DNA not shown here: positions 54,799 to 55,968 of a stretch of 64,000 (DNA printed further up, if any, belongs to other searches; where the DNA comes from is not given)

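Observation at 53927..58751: Five-gene translationally coupled cassette: stand-alone A domain, carrier protein, GNAT-like protein, formyltransferase and LLM oxidoreductase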

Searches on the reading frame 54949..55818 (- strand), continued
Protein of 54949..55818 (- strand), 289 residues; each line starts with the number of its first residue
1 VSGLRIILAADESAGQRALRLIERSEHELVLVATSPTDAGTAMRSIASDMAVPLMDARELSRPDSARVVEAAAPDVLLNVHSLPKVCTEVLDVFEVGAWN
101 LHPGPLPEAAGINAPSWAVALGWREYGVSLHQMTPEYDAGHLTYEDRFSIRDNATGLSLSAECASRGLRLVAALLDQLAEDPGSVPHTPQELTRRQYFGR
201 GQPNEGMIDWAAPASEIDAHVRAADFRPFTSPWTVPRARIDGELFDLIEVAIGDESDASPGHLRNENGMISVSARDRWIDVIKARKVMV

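Call 97: search_protein_families(library=pfam, proteins=[L029:8824-13440:+, L030:9001-13623:+, L031:7939-8985:+, L031:9001-9915:+, L031:10161-14324:+, L029:14138-15076:+, L029:15211-16701:+], max_evalue=0.001)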
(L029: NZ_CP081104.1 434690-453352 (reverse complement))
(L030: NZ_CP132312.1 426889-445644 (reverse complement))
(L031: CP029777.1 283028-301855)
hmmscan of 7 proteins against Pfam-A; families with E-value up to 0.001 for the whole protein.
L029:8824-13440:+ (1538 aa): 6 families
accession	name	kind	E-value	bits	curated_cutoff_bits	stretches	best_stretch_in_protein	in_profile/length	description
PF00501.34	AMP-binding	-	3.9e-88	296.3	29.9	2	542-755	1-242/384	AMP-binding enzyme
PF00296.26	Bac_luciferase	-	1.2e-44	153.4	27.9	1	785-1101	16-314/314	Luciferase-like monooxygenase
PF00551.24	Formyl_trans_N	-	3.5e-15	56.7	26.1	1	74-155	89-170/181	Formyl transferase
PF00550.31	PP-binding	-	1.2e-13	51.5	20.8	1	1432-1496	1-66/67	Phosphopantetheine attachment site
PF02911.23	Formyl_trans_C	-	1.4e-08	35.2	21.1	1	195-292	6-98/100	Formyl transferase, C-terminal domain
PF13193.12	AMP-binding_C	-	7.1e-07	30.5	24.5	1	1328-1401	1-76/76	AMP-binding enzyme C-terminal domain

L030:9001-13623:+ (1540 aa): 5 families
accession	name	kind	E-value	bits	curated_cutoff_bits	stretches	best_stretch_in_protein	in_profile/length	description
PF00501.34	AMP-binding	-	2.7e-91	306.7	29.9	2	553-763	2-239/384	AMP-binding enzyme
PF00296.26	Bac_luciferase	-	8.1e-47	160.5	27.9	1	792-1108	14-313/314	Luciferase-like monooxygenase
PF00551.24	Formyl_trans_N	-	1.1e-12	48.6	26.1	1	49-159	63-173/181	Formyl transferase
PF00550.31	PP-binding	-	9.5e-10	39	20.8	1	1438-1502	1-67/67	Phosphopantetheine attachment site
PF13193.12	AMP-binding_C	-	5.8e-08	34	24.5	1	1334-1408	1-76/76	AMP-binding enzyme C-terminal domain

L031:7939-8985:+ (348 aa): 2 families
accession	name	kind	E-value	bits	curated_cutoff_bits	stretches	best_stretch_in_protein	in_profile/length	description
PF13480.13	Acetyltransf_6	-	1.4e-09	38.7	22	1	154-298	2-143/143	Acetyltransferase (GNAT) domain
PF02388.22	FemAB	-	3.3e-06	26.6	24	0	138-198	152-213/406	FemAB family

L031:9001-9915:+ (304 aa): 2 families
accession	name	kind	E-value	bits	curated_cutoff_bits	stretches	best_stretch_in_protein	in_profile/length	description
PF00551.24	Formyl_trans_N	-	2.1e-24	86.7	26.1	1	3-171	4-179/181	Formyl transferase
PF02911.23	Formyl_trans_C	-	2e-06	28.4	21.1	1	202-294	7-96/100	Formyl transferase, C-terminal domain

L031:10161-14324:+ (1387 aa): 4 families
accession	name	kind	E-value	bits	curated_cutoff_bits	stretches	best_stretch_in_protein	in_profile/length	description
PF00501.34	AMP-binding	-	6.2e-80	269.3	29.9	2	362-584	2-247/384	AMP-binding enzyme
PF00296.26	Bac_luciferase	-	3e-49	168.5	27.9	1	596-916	11-313/314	Luciferase-like monooxygenase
PF00550.31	PP-binding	-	8.6e-17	61.6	20.8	1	1293-1356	2-67/67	Phosphopantetheine attachment site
PF13193.12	AMP-binding_C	-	1.4e-11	45.6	24.5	1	1140-1213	2-76/76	AMP-binding enzyme C-terminal domain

L029:14138-15076:+ (312 aa): 0 families

L029:15211-16701:+ (496 aa): 1 family
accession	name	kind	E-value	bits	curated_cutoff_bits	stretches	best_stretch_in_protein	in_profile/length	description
PF04932.20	Wzy_C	-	3.1e-05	24.3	31.7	1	240-380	2-149/149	O-Antigen ligase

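Call 105: search_protein_families(library=ncbifam, proteins=[L029:8824-13440:+, L031:10161-14324:+, L031:9001-9915:+], max_evalue=1e-10)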
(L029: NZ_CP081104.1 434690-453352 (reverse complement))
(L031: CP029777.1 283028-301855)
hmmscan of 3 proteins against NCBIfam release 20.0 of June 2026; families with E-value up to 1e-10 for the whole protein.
L029:8824-13440:+ (1538 aa): 97 families (the best 25 are shown)
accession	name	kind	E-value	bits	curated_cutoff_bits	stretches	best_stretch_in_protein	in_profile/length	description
NF041803.1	NRPS_SolG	exception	1.3e-158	529.6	2200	2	1136-1497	787-1156/1163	solanimycin non-ribosomal peptide synthetase SolG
NF004282.0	PRK05691.1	subfamily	2.7e-147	491.7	4090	2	1115-1501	1329-1709/4334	non-ribosomal peptide synthase/polyketide synthase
TIGR04020.1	seco_metab_LLM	subfamily_domain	2.1e-144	480.9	244.45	1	775-1125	1-340/341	MupA/Atu3671 family FMN-dependent luciferase-like monooxygenase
TIGR01733.1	AA-adenyl-dom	subfamily_domain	1.1e-133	446.1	317.4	2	1131-1344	192-409/409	amino acid adenylation domain-containing protein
NF047350.1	aureusi_NRPS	equivalog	2.8e-123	412.6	2500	3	1140-1502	629-980/2373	aureusimine non-ribosomal peptide synthetase AusA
NF007605.2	PRK10252.1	equivalog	2.5e-104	349.9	2400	2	1132-1472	667-1017/1292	enterobactin non-ribosomal peptide synthetase EntF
NF038078.1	NRPS_MxcG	equivalog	4.8e-98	329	2300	2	1175-1510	716-1054/1442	myxochelin non-ribosomal peptide synthetase MxcG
NF003417.0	PRK04813.1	subfamily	1.5e-81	274.5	476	2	1115-1407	200-499/505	D-alanine--poly(phosphoribitol) ligase subunit DltA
TIGR01734.1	D-ala-DACP-lig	equivalog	5e-78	262.9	559.85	2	1134-1407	217-498/504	D-alanine--poly(phosphoribitol) ligase subunit DltA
TIGR03443.1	alpha_am_amid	equivalog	1.3e-71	241.5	1030.1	3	1150-1367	508-754/1390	L-aminoadipate-semialdehyde dehydrogenase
TIGR03098.1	ligase_PEP_1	hypoth_equivalog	2.8e-61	207.5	592.35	2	1144-1407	245-514/517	acyl-CoA ligase (AMP-forming), exosortase A system-associated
NF004837.0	PRK06187.1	subfamily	4.5e-60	203.4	476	2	1141-1414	251-525/531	long-chain-fatty-acid--CoA ligase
NF006181.0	PRK08314.1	subfamily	1.4e-44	152.3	705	2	1141-1408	283-551/563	long-chain-fatty-acid--CoA ligase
TIGR01923.1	menE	equivalog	2.3e-43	148.7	330.15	2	1140-1407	191-442/442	o-succinylbenzoate--CoA ligase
NF004114.0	PRK05605.1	equivalog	8.4e-43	146.5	766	1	1142-1407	304-565/575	long-chain-fatty-acid--CoA ligase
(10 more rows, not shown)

L031:10161-14324:+ (1387 aa): 85 families (the best 25 are shown)
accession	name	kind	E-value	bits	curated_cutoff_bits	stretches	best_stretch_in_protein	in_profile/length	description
TIGR04020.1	seco_metab_LLM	subfamily_domain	5.8e-144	479.4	244.45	1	588-942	1-341/341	MupA/Atu3671 family FMN-dependent luciferase-like monooxygenase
TIGR01733.1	AA-adenyl-dom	subfamily_domain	1e-124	416.5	317.4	2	954-1155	202-409/409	amino acid adenylation domain-containing protein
NF004282.0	PRK05691.1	subfamily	2.6e-121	405.4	4090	3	947-1225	1346-1628/4334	non-ribosomal peptide synthase/polyketide synthase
NF041803.1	NRPS_SolG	exception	1.3e-119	400.5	2200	3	955-1222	792-1073/1163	solanimycin non-ribosomal peptide synthetase SolG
NF047350.1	aureusi_NRPS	equivalog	4.2e-96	322.4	2500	2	985-1219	661-891/2373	aureusimine non-ribosomal peptide synthetase AusA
NF038078.1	NRPS_MxcG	equivalog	4.9e-92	309.1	2300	2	988-1224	718-961/1442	myxochelin non-ribosomal peptide synthetase MxcG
NF007605.2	PRK10252.1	equivalog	1.5e-77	261.2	2400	2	984-1222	711-960/1292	enterobactin non-ribosomal peptide synthetase EntF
NF003417.0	PRK04813.1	subfamily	5.1e-72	243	476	2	961-1219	232-499/505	D-alanine--poly(phosphoribitol) ligase subunit DltA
TIGR01734.1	D-ala-DACP-lig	equivalog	1.4e-68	231.7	559.85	2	958-1219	227-498/504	D-alanine--poly(phosphoribitol) ligase subunit DltA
TIGR03098.1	ligase_PEP_1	hypoth_equivalog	1e-62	212.3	592.35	2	960-1219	247-514/517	acyl-CoA ligase (AMP-forming), exosortase A system-associated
TIGR03443.1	alpha_am_amid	equivalog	2.1e-56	191.1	1030.1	2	954-1171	496-747/1390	L-aminoadipate-semialdehyde dehydrogenase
NF004837.0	PRK06187.1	subfamily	4.6e-54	183.6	476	1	952-1219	248-518/531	long-chain-fatty-acid--CoA ligase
NF004511.1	PRK05852.1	equivalog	2e-39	135.6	650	2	1013-1219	299-500/505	FadD7 family fatty acid--CoA ligase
NF004822.0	PRK06178.1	equivalog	7.2e-38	130.5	782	2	1042-1221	392-565/571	acyl-CoA synthetase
NF006181.0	PRK08314.1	subfamily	8e-36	123.4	705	1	957-1214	286-545/563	long-chain-fatty-acid--CoA ligase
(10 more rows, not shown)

L031:9001-9915:+ (304 aa): 4 families
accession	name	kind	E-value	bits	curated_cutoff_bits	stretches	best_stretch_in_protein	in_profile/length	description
NF005414.0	PRK06988.1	equivalog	8.2e-33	113.7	316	1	57-273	63-276/311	formyltransferase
NF005998.1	PRK08125.1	equivalog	4.1e-29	101.4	777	1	1-294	1-293/649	bifunctional UDP-4-amino-4-deoxy-L-arabinose formyltransferase/UDP-glucuronic acid oxidase ArnA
TIGR00460.1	fmt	equivalog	1.5e-22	80.2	201.5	1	65-287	73-293/315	methionyl-tRNA formyltransferase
TIGR00639.1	PurN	equivalog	9.6e-17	61.1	150.1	1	3-177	4-185/192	phosphoribosylglycinamide formyltransferase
